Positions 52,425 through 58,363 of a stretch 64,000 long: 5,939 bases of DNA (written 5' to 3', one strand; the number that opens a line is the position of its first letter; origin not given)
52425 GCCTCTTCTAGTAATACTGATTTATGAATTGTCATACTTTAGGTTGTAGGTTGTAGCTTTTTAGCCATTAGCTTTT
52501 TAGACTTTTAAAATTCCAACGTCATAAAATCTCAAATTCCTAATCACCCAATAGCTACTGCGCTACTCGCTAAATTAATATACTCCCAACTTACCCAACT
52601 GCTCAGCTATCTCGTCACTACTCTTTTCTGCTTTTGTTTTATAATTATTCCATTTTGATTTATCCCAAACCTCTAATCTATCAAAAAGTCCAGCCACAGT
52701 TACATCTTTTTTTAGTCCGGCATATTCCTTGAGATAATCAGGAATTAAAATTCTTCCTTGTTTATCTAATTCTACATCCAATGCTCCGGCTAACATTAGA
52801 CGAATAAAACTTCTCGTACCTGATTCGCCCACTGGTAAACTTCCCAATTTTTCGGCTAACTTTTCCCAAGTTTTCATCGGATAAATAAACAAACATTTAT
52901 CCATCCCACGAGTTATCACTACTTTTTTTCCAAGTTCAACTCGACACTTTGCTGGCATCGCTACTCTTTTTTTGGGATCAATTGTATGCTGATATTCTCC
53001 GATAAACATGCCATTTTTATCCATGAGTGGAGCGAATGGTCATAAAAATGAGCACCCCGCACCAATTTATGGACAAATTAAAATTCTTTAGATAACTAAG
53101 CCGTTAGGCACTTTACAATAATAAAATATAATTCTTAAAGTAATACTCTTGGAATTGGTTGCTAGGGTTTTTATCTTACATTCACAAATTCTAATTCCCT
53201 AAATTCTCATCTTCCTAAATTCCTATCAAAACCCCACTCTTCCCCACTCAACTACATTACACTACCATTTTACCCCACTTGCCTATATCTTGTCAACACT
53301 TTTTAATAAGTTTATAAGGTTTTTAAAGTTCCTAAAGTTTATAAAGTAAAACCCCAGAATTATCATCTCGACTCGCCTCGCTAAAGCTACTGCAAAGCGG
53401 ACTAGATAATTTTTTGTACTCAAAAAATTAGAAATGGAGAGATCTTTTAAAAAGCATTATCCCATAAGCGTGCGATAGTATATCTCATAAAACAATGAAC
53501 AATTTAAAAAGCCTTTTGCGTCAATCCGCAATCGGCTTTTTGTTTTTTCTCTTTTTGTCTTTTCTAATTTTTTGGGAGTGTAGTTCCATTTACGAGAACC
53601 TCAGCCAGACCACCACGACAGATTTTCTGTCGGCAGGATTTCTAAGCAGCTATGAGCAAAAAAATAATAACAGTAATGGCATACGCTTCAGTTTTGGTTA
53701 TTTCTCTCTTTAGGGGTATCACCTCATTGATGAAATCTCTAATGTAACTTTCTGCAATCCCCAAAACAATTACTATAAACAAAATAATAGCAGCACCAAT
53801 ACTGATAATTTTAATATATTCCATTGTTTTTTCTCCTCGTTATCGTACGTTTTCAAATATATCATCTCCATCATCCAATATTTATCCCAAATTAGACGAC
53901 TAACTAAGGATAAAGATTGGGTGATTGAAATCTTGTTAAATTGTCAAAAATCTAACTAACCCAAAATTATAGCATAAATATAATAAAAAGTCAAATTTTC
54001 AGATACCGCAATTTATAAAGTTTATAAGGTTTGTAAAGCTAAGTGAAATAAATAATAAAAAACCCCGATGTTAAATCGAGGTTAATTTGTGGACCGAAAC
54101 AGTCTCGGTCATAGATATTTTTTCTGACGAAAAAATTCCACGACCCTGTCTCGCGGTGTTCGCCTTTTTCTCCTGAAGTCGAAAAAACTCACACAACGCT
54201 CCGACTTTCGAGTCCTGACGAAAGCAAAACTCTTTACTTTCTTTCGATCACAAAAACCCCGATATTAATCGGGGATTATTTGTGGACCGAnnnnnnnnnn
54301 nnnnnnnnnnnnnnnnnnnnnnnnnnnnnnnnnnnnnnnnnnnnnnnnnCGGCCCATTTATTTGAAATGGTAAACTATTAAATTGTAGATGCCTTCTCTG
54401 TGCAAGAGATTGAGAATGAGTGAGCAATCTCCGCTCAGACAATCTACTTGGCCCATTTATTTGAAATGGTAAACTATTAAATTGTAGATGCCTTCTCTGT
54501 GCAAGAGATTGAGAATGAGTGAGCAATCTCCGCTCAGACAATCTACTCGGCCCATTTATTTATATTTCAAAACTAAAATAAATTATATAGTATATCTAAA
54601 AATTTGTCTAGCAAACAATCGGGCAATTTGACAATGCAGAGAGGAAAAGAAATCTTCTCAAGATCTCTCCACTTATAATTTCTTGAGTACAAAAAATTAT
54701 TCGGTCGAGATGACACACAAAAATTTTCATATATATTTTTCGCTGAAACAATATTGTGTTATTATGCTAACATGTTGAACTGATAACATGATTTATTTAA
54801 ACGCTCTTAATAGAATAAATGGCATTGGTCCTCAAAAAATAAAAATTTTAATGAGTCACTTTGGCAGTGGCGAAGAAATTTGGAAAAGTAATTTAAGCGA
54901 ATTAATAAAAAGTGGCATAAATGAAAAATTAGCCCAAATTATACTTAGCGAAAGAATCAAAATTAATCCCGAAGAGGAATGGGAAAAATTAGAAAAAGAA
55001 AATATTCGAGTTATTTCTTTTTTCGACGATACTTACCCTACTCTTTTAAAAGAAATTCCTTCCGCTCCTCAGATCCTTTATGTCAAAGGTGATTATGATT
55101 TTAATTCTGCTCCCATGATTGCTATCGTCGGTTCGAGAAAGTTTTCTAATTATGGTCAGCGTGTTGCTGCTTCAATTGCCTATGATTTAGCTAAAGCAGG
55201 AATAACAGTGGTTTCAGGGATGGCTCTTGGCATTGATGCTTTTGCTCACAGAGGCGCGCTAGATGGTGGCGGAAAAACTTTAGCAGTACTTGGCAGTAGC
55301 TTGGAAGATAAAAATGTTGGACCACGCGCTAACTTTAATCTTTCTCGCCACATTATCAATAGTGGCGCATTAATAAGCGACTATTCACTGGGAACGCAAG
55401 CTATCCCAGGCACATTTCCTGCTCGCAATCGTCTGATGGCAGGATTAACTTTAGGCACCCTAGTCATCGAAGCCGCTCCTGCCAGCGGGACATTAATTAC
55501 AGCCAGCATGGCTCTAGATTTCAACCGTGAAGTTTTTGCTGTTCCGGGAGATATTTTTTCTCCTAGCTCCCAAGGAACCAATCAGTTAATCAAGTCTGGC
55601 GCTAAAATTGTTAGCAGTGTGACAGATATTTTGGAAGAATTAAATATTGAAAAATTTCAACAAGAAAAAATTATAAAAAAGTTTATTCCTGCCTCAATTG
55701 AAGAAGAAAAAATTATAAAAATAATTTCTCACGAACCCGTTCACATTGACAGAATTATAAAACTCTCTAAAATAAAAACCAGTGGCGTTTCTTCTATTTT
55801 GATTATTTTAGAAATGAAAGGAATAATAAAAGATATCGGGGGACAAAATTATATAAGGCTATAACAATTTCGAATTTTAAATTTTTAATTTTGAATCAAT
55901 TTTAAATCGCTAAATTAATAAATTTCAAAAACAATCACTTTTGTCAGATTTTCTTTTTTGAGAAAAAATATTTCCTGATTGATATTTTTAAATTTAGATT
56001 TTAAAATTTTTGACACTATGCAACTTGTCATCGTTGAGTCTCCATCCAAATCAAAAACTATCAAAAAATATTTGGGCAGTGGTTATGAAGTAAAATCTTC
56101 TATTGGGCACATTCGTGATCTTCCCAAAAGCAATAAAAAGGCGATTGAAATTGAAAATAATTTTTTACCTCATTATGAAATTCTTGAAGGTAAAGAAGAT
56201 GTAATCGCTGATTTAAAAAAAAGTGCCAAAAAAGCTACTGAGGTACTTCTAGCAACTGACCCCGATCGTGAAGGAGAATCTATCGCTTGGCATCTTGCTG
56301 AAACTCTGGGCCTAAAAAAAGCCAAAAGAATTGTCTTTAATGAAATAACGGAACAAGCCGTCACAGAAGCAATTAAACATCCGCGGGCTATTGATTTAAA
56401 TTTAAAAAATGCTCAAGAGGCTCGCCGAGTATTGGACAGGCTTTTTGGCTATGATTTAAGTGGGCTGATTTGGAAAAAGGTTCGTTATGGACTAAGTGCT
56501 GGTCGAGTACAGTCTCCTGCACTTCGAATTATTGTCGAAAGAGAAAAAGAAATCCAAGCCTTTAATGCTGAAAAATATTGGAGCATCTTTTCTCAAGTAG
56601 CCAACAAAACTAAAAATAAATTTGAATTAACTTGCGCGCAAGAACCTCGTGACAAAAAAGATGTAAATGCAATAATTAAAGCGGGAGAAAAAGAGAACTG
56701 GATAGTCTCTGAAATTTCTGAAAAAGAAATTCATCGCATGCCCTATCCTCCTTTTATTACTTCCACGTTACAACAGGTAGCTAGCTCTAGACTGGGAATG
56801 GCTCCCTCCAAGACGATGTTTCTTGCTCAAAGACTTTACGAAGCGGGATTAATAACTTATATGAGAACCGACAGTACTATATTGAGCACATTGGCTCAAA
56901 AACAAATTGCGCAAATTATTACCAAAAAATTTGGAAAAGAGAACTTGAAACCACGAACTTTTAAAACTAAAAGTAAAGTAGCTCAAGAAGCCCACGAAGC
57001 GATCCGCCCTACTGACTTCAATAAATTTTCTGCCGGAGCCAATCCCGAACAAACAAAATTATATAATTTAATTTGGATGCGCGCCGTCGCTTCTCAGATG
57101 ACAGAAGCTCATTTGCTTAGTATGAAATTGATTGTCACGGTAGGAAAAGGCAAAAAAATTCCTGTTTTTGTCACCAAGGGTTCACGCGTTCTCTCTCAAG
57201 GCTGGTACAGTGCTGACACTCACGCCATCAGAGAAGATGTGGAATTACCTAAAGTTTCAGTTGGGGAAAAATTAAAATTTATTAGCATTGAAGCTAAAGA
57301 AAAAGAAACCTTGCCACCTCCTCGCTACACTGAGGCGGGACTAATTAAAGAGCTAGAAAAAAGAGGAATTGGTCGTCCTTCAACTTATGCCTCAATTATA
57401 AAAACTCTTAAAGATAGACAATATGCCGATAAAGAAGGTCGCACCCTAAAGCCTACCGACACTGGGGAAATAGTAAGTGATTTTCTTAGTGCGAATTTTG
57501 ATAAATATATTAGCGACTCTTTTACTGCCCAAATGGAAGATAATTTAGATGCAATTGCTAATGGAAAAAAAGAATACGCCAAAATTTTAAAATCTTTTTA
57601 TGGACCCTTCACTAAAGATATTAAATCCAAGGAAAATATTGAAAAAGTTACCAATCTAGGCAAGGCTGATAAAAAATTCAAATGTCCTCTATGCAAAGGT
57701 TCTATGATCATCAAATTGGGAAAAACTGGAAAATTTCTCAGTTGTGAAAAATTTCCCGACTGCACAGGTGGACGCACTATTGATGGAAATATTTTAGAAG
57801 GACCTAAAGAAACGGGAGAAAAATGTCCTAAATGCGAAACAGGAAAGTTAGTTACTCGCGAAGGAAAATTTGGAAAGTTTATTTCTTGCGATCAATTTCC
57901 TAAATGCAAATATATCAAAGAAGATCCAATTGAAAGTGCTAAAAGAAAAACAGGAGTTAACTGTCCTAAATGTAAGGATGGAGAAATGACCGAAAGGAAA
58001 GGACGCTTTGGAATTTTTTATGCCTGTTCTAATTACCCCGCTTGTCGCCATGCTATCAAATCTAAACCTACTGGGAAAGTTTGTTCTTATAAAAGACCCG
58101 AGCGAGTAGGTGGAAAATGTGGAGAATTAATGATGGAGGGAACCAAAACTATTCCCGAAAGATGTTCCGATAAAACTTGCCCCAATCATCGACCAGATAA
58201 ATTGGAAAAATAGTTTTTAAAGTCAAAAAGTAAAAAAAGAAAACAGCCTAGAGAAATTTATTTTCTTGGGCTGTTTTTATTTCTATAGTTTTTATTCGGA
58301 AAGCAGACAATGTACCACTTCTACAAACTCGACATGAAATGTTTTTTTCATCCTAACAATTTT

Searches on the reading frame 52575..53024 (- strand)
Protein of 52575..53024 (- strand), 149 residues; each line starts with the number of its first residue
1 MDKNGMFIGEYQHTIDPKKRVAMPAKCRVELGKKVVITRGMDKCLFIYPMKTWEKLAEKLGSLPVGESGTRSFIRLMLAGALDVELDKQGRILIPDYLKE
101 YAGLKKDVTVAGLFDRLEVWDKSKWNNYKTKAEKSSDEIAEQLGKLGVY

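Call 105: search_protein_families(library=pfam, proteins=[window:52575-53024:-], max_evalue=0.00001)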
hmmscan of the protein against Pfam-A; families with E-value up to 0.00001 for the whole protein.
window:52575-53024:- (149 aa): 1 family
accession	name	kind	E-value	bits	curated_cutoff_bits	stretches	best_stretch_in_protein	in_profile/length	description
PF02381.23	MraZ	-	1.5e-38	131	23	2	77-142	1-67/72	MraZ protein, putative antitoxin-like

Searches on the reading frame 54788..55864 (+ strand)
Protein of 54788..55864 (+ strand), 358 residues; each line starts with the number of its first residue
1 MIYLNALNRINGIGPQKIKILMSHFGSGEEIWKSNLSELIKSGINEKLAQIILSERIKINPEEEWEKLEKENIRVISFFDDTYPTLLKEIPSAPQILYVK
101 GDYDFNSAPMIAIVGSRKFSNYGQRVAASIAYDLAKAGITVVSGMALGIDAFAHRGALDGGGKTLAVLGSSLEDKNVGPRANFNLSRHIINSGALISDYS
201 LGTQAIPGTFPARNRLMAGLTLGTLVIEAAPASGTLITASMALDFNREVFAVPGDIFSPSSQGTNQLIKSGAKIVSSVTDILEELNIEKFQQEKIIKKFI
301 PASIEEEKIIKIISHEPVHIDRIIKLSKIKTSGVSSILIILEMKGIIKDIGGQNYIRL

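Call 105: search_protein_families(library=pfam, proteins=[window:54788-55864:+], max_evalue=0.00001)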
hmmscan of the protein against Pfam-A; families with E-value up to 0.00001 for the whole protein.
window:54788-55864:+ (358 aa): 2 families
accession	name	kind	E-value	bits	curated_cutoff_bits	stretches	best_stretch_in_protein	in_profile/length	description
PF02481.21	DNA_processg_A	-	5.4e-73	245.1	29.6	1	68-276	2-211/212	DNA recombination-mediator protein A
PF17782.7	DprA_WH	-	1.1e-08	35.4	22.9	1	302-352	10-60/61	DprA winged helix domain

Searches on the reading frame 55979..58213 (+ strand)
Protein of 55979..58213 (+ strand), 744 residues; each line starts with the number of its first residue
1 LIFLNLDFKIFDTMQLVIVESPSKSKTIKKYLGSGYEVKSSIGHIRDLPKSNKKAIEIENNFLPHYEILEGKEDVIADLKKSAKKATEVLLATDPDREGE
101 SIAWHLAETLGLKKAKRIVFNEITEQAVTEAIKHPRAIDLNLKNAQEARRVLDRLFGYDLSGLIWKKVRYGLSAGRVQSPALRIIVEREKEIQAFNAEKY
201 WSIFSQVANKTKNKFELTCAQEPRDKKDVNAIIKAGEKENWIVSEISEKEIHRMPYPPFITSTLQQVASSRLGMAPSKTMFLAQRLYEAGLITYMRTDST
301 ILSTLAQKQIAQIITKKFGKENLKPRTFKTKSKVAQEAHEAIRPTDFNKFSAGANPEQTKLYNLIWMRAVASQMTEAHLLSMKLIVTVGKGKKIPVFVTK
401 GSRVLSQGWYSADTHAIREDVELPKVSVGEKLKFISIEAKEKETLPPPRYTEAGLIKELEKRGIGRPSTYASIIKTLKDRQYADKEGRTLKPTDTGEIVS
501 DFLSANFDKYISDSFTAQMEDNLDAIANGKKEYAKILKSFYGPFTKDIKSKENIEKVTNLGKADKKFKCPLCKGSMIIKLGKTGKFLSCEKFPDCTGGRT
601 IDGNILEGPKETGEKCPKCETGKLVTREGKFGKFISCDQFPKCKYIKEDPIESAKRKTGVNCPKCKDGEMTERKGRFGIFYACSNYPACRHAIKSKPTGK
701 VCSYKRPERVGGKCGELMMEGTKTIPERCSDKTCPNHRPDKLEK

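Call 106: search_protein_families(library=pfam, proteins=[window:55979-58213:+], max_evalue=0.00001)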
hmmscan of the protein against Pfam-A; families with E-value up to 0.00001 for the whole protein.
window:55979-58213:+ (744 aa): 3 families
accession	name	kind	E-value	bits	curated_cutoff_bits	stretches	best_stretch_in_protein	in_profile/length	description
PF01131.25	Topoisom_bac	-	2.8e-118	395.9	35.1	1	138-537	2-410/411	DNA topoisomerase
PF01396.24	Zn_ribbon_Top1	-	1.1e-36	124.7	32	3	660-697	2-38/39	Topoisomerase DNA binding C4 zinc finger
PF01751.28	Toprim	-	9.5e-23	80.6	23.1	1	15-123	1-96/96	Toprim domain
